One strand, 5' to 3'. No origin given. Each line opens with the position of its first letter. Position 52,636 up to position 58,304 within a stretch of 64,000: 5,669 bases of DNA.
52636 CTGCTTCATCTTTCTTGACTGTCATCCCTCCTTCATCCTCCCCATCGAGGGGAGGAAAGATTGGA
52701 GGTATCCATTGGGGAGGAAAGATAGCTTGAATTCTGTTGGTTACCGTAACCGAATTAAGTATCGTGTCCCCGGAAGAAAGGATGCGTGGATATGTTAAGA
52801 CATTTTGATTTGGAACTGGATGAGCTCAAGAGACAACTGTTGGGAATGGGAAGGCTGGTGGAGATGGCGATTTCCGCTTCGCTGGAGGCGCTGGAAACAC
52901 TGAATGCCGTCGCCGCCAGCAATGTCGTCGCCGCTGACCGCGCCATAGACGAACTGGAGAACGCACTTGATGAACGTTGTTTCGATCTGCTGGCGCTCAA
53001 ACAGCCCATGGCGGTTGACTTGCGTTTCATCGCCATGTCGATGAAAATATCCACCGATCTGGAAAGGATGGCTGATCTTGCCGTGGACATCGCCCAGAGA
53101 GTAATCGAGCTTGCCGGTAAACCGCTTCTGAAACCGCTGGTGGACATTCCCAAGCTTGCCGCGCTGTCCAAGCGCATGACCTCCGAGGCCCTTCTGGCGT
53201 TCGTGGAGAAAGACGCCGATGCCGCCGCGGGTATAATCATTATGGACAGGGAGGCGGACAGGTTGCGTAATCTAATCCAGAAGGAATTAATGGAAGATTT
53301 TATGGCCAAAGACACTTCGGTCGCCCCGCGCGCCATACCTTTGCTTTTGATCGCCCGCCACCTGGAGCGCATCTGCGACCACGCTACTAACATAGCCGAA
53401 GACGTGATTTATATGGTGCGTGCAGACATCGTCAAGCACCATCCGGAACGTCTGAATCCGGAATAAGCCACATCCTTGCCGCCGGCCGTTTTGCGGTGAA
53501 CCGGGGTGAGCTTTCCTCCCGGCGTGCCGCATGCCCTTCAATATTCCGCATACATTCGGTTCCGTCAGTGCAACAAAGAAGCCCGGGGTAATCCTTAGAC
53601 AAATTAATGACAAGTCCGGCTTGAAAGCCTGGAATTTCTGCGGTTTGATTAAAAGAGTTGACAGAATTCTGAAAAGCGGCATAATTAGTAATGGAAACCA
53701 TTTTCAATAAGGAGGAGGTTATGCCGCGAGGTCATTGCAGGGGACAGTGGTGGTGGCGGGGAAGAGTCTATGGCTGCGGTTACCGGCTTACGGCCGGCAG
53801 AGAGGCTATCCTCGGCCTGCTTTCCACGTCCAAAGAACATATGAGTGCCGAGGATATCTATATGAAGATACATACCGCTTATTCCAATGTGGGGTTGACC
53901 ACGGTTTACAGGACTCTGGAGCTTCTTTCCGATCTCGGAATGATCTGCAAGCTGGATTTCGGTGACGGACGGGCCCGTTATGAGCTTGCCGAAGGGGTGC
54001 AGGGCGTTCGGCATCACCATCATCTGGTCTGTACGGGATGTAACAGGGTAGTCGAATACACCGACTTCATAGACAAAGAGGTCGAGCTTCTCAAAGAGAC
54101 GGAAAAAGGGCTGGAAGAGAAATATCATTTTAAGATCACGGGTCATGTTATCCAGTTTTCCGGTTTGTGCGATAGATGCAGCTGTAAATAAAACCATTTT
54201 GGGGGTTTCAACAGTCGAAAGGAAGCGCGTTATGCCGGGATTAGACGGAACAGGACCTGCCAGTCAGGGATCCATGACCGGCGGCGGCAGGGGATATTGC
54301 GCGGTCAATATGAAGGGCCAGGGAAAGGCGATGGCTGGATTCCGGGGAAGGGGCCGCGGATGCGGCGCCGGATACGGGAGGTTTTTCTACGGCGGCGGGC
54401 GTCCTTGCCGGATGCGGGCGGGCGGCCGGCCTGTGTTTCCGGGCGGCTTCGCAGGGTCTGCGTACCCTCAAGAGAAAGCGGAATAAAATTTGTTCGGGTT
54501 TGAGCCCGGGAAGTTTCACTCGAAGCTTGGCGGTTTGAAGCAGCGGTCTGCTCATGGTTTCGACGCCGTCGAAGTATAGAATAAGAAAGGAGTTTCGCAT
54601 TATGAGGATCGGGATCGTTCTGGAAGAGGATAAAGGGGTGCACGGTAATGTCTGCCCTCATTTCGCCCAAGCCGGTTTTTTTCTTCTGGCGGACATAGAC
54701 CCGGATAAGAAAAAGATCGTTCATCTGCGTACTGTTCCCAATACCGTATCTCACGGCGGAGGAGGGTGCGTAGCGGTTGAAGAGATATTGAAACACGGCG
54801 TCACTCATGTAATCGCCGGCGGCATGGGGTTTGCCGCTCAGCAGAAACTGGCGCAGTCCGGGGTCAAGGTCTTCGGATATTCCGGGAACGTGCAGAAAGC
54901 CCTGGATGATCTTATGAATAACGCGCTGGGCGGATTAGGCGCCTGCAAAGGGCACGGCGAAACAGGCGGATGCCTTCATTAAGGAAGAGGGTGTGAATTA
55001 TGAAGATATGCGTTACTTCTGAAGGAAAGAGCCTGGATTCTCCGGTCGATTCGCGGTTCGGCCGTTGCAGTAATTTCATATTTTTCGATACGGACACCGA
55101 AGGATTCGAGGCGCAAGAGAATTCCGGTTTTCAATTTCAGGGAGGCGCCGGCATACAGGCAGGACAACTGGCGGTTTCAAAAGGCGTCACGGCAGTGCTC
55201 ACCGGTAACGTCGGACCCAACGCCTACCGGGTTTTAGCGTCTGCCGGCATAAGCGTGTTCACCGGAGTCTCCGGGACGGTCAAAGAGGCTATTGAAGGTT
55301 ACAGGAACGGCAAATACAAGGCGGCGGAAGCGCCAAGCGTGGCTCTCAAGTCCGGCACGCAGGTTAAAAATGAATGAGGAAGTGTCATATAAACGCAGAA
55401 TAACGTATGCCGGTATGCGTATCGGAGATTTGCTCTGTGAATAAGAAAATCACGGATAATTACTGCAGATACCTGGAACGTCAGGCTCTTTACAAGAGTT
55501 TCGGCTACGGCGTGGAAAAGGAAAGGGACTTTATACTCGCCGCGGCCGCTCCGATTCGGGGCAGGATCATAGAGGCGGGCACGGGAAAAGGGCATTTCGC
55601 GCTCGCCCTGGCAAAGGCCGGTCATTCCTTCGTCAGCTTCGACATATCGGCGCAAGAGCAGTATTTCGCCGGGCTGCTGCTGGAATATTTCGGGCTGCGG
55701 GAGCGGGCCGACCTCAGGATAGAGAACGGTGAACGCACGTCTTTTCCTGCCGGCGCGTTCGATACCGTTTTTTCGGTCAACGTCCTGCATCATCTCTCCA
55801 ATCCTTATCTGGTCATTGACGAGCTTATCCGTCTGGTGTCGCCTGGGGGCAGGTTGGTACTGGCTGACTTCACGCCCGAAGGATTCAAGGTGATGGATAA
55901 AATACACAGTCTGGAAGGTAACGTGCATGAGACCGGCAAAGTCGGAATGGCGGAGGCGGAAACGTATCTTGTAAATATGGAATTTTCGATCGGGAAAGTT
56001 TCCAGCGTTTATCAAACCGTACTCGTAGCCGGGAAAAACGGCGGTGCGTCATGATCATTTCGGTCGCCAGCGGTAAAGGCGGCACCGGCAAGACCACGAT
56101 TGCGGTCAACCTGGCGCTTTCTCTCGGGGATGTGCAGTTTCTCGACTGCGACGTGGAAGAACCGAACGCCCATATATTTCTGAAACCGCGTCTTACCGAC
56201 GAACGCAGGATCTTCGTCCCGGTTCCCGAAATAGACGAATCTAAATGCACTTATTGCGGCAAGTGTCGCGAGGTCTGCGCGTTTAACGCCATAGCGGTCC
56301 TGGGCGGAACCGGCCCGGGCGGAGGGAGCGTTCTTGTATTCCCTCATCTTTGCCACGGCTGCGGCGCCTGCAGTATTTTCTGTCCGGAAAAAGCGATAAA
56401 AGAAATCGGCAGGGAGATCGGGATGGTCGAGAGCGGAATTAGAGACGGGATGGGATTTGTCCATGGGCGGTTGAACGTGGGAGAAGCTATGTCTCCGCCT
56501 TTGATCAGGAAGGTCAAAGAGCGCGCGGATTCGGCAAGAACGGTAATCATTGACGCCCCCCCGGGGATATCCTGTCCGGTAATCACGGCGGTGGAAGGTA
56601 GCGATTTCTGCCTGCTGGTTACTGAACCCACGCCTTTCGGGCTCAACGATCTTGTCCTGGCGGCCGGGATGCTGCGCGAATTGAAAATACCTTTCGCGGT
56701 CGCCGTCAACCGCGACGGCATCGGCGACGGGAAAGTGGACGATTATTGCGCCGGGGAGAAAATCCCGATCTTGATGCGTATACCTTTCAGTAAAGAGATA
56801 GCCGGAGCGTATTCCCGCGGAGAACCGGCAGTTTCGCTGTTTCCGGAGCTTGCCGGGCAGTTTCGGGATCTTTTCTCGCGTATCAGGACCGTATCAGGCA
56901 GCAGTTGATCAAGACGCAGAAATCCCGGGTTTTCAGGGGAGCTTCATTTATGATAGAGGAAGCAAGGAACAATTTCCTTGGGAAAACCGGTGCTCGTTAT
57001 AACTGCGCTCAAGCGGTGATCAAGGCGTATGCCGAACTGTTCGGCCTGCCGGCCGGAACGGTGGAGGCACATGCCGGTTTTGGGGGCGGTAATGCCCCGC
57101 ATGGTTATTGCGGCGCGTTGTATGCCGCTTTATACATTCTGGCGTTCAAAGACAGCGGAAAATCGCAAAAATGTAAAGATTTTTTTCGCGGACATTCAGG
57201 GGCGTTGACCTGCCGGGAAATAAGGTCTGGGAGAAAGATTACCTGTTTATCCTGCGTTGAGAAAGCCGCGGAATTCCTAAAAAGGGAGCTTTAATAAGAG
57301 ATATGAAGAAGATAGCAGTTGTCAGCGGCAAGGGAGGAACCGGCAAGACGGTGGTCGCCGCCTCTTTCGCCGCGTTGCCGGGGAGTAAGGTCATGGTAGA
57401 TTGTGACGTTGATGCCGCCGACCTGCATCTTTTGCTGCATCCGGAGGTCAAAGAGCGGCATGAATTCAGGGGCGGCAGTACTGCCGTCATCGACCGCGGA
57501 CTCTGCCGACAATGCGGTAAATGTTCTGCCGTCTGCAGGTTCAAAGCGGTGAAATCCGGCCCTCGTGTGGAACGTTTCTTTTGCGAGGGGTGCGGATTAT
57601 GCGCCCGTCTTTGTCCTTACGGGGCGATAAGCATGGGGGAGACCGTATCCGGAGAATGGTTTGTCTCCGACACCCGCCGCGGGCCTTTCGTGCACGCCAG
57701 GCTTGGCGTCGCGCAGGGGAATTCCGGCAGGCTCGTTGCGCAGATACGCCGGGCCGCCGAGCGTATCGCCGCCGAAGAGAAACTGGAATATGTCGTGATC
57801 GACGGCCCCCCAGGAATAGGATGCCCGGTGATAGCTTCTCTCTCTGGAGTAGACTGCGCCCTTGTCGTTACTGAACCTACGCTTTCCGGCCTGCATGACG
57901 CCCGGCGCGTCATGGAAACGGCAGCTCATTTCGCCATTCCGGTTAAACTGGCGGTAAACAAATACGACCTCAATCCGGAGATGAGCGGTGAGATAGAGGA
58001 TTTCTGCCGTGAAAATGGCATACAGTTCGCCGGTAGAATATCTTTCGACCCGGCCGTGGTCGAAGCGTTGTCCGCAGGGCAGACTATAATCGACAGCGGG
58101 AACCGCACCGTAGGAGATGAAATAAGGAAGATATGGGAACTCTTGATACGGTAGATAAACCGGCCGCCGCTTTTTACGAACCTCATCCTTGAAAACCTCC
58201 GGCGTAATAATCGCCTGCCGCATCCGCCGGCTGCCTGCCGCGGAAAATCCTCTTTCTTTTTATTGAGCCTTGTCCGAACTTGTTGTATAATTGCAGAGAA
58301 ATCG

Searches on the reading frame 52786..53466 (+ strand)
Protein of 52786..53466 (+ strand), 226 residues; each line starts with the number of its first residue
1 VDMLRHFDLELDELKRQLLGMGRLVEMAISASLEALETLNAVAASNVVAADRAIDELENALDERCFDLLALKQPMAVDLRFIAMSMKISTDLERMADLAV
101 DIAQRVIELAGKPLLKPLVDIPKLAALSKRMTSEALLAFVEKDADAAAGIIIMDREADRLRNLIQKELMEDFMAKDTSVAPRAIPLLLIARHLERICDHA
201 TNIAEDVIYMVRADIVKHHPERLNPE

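Call 28: search_protein_families(library=pfam, proteins=[window:52786-53466:+], max_evalue=0.001)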
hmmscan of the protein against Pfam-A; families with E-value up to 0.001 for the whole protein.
window:52786-53466:+ (226 aa): 1 family
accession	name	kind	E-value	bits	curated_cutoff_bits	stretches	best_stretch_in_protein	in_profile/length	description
PF01895.24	PhoU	-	5.1e-41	139.4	23.5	2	19-106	2-89/89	PhoU domain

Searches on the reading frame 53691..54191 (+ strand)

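Call 28: search_protein_families(library=pfam, proteins=[window:53691-54191:+], max_evalue=0.001)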
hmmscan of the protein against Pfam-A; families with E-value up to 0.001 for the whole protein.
window:53691-54191:+ (166 aa): 1 family
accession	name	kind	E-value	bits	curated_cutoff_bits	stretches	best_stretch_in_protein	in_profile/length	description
PF01475.25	FUR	-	3e-30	105.3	23.1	1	30-155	3-119/121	Ferric uptake regulator family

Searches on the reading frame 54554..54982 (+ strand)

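Call 28: search_protein_families(library=pfam, proteins=[window:54554-54982:+], max_evalue=0.001)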
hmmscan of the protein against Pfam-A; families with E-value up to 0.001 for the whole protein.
window:54554-54982:+ (142 aa): 1 family
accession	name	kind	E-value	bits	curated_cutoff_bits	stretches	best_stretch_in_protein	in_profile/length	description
PF02579.22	Nitro_FeMo-Co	-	1.9e-17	63.8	26.3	1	32-120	4-92/94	Dinitrogenase iron-molybdenum cofactor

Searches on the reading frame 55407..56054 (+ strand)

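Call 28: search_protein_families(library=pfam, proteins=[window:55407-56054:+], max_evalue=0.001)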
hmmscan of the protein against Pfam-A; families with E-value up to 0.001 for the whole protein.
window:55407-56054:+ (215 aa): 6 families
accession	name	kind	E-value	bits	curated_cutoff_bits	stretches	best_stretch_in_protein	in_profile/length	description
PF08241.18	Methyltransf_11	-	4.9e-16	59.6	21.2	1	56-152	2-95/95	Methyltransferase domain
PF13489.12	Methyltransf_23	-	1.5e-15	57.8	27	1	43-159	13-123/164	Methyltransferase domain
PF13649.12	Methyltransf_25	-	3.9e-12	47.1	27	1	54-148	1-97/97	Methyltransferase domain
PF13847.12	Methyltransf_31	-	6.3e-11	42.6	27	1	53-156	6-113/145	Methyltransferase domain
PF08242.18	Methyltransf_12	-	1.1e-10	42.6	30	1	56-150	2-98/98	Methyltransferase domain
PF08003.17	Methyltransf_9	-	0.00019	20.9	23.8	1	46-156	110-221/315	Protein of unknown function (DUF1698)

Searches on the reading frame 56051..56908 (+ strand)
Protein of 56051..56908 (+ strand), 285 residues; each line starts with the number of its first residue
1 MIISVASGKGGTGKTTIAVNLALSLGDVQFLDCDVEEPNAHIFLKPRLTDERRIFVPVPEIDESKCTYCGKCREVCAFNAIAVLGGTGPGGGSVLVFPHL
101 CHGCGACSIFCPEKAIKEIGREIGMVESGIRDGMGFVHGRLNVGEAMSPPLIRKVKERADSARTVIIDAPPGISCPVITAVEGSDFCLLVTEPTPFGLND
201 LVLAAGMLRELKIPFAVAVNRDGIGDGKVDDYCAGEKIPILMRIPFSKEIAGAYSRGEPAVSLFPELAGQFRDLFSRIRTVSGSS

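Call 28: search_protein_families(library=pfam, proteins=[window:56051-56908:+], max_evalue=0.001)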
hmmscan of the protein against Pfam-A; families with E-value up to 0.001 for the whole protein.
window:56051-56908:+ (285 aa): 12 families
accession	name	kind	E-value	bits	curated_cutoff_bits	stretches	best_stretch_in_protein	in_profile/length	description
PF10609.15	ParA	-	2.1e-12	47.4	27.1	1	2-44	5-51/246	NUBPL iron-transfer P-loop NTPase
PF00037.32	Fer4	-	5.2e-12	45.5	21.1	2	59-81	1-23/24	4Fe-4S binding domain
PF01656.29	CbiA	-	1.4e-11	44.8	25.4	1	3-259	1-124/125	CobQ/CobB/MinD/ParA nucleotide binding domain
PF12837.12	Fer4_6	-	4.6e-09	36.2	25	2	58-81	1-24/24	4Fe-4S binding domain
PF13237.11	Fer4_10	-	1.6e-08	34.7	25.5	0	98-118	6-28/53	4Fe-4S dicluster domain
PF12838.12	Fer4_7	-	2.8e-08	34.5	27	1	42-80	17-52/52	4Fe-4S dicluster domain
PF13614.12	AAA_31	-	2.8e-08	34.4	27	1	2-26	3-27/177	AAA domain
PF14697.11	Fer4_21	-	4.2e-07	30.4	35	1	60-116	2-57/59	4Fe-4S dicluster domain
PF13484.11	Fer4_16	-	1.7e-05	25.9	30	0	101-119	2-20/66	4Fe-4S double cluster binding domain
PF25160.1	LdpA_Fe-S-bd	-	3.3e-05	24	27.6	0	96-119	23-46/49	LdpA Fe-S cluster-binding domain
PF13187.11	Fer4_9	-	4.1e-05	24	27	1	65-116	1-52/52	4Fe-4S dicluster domain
PF12797.12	Fer4_2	-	9.9e-05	22.5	24.5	0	58-77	2-21/22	4Fe-4S binding domain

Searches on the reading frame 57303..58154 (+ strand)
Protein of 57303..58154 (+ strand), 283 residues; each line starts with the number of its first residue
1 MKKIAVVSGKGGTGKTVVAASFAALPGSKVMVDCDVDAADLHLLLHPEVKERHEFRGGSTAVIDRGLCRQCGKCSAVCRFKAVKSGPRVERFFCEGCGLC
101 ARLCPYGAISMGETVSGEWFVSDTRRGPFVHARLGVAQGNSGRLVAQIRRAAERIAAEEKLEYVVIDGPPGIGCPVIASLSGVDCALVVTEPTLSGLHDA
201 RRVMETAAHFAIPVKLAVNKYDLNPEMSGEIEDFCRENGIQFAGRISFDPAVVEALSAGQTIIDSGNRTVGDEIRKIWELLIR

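Call 28: search_protein_families(library=pfam, proteins=[window:57303-58154:+], max_evalue=0.001)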
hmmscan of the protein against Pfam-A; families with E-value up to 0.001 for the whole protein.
window:57303-58154:+ (283 aa): 12 families
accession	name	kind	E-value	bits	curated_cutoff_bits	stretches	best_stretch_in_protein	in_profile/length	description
PF10609.15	ParA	-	1.7e-13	51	27.1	2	159-277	110-241/246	NUBPL iron-transfer P-loop NTPase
PF01656.29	CbiA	-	2e-12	47.6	25.4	1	4-262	1-125/125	CobQ/CobB/MinD/ParA nucleotide binding domain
PF00037.32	Fer4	-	1.7e-10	40.7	21.1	2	94-110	8-24/24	4Fe-4S binding domain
PF12838.12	Fer4_7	-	4.7e-10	40.2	27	1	94-114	2-22/52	4Fe-4S dicluster domain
PF12837.12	Fer4_6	-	2.9e-08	33.7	25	1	61-82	2-23/24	4Fe-4S binding domain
PF14697.11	Fer4_21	-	5.6e-07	30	35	1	61-111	1-59/59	4Fe-4S dicluster domain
PF13614.12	AAA_31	-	3.6e-06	27.5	27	0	1-36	1-40/177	AAA domain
PF13484.11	Fer4_16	-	9.9e-06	26.7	30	0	94-112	2-20/66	4Fe-4S double cluster binding domain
PF13237.11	Fer4_10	-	1.2e-05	25.5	25.5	1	62-105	3-53/53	4Fe-4S dicluster domain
PF12797.12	Fer4_2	-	8.5e-05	22.7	24.5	0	87-106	3-22/22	4Fe-4S binding domain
PF13191.12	AAA_16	-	0.00018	22.5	32.6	0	4-31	26-54/167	AAA ATPase domain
PF13187.11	Fer4_9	-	0.00025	21.4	27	0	68-109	2-52/52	4Fe-4S dicluster domain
